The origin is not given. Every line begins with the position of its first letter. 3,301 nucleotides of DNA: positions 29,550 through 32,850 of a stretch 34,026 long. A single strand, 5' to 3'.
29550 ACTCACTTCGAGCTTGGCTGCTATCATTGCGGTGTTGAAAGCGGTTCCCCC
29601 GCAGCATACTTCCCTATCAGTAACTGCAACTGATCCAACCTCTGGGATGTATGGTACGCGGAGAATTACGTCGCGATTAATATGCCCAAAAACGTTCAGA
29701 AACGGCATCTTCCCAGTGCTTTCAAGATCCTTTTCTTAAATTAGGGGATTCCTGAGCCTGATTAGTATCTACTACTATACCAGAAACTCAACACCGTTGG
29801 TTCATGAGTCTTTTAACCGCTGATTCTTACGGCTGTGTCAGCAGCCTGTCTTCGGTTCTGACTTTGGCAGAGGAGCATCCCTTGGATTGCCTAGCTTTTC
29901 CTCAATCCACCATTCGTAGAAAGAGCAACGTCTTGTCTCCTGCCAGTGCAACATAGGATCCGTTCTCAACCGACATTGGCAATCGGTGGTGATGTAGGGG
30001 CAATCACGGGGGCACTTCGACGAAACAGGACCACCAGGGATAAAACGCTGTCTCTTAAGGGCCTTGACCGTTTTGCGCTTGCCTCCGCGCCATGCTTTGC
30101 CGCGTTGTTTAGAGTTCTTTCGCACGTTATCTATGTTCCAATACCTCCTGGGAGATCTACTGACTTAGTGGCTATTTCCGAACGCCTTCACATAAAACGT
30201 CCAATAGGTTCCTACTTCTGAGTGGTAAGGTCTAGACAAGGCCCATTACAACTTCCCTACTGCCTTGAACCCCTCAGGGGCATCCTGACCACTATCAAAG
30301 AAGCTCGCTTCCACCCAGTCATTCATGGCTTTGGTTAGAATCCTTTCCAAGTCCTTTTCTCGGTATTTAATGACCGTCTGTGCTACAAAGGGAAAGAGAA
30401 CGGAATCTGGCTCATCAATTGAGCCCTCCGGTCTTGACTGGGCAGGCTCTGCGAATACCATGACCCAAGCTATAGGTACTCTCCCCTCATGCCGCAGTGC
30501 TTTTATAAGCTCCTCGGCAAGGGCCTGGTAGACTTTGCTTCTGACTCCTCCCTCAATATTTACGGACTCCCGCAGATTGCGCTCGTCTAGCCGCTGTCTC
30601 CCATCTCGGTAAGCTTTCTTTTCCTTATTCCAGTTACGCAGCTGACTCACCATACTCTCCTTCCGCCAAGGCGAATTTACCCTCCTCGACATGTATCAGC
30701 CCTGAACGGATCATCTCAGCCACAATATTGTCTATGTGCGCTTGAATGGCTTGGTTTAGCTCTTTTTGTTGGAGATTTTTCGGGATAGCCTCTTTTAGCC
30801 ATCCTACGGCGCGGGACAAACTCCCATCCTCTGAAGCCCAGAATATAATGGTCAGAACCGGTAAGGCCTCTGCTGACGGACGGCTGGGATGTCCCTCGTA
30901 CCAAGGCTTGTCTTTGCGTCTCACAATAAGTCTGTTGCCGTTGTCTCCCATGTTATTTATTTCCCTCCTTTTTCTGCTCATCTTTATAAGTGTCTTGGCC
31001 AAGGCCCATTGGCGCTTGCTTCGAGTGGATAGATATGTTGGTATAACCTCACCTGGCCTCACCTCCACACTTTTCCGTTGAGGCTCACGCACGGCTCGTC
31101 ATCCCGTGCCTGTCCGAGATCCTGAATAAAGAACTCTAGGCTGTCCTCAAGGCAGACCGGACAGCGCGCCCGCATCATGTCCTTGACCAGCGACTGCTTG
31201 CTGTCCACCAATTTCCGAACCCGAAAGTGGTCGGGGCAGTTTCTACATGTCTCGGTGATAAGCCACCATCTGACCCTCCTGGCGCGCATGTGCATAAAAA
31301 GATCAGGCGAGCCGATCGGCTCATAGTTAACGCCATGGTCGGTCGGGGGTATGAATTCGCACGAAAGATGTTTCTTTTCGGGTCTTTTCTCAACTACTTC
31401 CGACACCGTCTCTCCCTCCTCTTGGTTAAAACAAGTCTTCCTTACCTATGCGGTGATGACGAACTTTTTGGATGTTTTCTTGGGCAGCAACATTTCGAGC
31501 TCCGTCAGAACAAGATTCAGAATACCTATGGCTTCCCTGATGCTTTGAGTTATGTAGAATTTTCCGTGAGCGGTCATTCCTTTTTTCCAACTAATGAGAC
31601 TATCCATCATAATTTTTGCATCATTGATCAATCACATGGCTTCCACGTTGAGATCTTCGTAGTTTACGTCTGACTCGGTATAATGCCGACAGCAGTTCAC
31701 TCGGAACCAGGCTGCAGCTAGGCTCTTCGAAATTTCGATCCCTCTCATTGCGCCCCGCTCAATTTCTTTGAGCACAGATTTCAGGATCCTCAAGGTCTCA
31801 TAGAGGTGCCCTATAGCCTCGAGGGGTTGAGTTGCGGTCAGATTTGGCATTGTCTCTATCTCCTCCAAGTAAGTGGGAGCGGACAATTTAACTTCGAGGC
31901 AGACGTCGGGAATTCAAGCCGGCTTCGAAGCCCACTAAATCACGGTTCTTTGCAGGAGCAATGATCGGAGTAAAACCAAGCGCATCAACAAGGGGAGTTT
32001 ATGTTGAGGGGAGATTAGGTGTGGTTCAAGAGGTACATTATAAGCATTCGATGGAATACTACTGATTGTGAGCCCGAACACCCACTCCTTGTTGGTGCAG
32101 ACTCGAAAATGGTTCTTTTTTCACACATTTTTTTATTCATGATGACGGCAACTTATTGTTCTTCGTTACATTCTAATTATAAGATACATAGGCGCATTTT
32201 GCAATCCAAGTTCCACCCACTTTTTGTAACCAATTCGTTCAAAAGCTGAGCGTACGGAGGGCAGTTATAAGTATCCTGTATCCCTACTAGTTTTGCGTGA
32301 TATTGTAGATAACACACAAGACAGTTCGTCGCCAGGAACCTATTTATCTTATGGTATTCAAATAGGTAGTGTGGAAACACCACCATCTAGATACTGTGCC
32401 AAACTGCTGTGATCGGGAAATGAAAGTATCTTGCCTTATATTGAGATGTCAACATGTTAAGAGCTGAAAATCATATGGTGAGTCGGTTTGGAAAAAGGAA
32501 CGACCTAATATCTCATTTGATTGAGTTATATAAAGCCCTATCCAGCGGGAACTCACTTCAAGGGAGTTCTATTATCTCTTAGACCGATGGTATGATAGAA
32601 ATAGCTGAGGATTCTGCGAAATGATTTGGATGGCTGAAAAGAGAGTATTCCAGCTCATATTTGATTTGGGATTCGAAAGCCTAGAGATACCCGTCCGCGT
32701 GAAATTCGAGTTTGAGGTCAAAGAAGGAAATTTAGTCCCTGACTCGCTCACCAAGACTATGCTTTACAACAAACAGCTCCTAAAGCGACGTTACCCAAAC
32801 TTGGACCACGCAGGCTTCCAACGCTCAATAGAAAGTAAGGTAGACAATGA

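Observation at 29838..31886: Compact six-ORF minus-strand module with no recognisable family: the best candidate in this window for an undescribed system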

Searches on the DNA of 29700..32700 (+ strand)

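Call 10: search_dna_similar(query=window:29700-32700:+, collection=phages, mode=distant)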
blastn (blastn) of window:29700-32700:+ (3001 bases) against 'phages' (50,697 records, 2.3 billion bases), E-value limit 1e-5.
No match.

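Call 11: search_dna_similar(query=window:29700-32700:+, collection=plasmids, mode=distant)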
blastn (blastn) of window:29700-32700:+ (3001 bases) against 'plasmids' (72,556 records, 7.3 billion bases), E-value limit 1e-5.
No match.

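Call 82: search_rna_families(source=window, start=29700, end=32500, threshold=evalue, max_evalue=10)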
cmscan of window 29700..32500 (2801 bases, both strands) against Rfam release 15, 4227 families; matches with E-value up to 10: 1.
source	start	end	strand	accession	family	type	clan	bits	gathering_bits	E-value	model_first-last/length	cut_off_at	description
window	31448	31488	+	RF00151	SNORD58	Gene; snRNA; snoRNA; CD-box;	CL00064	16.4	42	7.2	1-65/65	no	Small nucleolar RNA SNORD58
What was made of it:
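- On Any Rfam RNA family (for the leader and the F region): At E up to 10 on 29700-32500 there is only one chance snoRNA hit (call 82).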

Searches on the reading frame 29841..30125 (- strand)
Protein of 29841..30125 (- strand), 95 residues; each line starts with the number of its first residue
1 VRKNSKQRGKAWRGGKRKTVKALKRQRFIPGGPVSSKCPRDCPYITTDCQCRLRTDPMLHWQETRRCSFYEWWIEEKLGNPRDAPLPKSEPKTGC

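Call 5: search_protein_families(library=pfam, max_evalue=1, proteins=[window:29841-30125:-])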
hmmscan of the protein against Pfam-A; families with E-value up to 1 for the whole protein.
seq(95 aa): 0 families

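Call 6: search_protein_families(library=phrogs, max_evalue=1, proteins=[window:29841-30125:-])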
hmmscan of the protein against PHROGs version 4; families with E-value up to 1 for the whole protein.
seq(95 aa): 0 families

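Call 7: search_protein_families(library=padloc, max_evalue=1, proteins=[window:29841-30125:-])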
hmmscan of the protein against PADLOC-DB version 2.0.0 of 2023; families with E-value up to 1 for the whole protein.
seq(95 aa): 0 families

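Call 70: search_protein_families(library=ncbifam, max_evalue=1, proteins=[window:29841-30125:-])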
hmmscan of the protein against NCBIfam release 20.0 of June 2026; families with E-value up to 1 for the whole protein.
seq(95 aa): 0 families

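Call 106: list_cluster_members(proteins=[window:29841-30125:-, window:31635-31850:-, window:31635-31886:-, window:31449-31631:-, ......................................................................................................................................, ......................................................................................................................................, window:32621-32893:+])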
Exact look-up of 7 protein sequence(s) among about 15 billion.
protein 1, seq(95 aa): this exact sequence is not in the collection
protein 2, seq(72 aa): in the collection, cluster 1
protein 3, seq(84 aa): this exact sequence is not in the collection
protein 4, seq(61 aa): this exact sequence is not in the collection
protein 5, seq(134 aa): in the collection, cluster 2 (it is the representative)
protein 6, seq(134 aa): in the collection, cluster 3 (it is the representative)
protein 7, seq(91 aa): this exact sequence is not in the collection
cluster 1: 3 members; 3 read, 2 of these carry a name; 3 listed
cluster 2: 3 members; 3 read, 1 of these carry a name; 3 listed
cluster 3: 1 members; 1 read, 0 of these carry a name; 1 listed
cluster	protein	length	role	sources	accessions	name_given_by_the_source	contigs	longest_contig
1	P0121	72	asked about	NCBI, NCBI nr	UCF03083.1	MAG: hypothetical protein JSV14_05405 [Deltaproteobacteria bacterium]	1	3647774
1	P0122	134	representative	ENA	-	-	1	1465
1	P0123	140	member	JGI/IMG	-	hypothetical protein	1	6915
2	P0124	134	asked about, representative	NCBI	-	-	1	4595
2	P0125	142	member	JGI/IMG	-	hypothetical protein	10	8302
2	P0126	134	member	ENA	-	-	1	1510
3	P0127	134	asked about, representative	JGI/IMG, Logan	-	-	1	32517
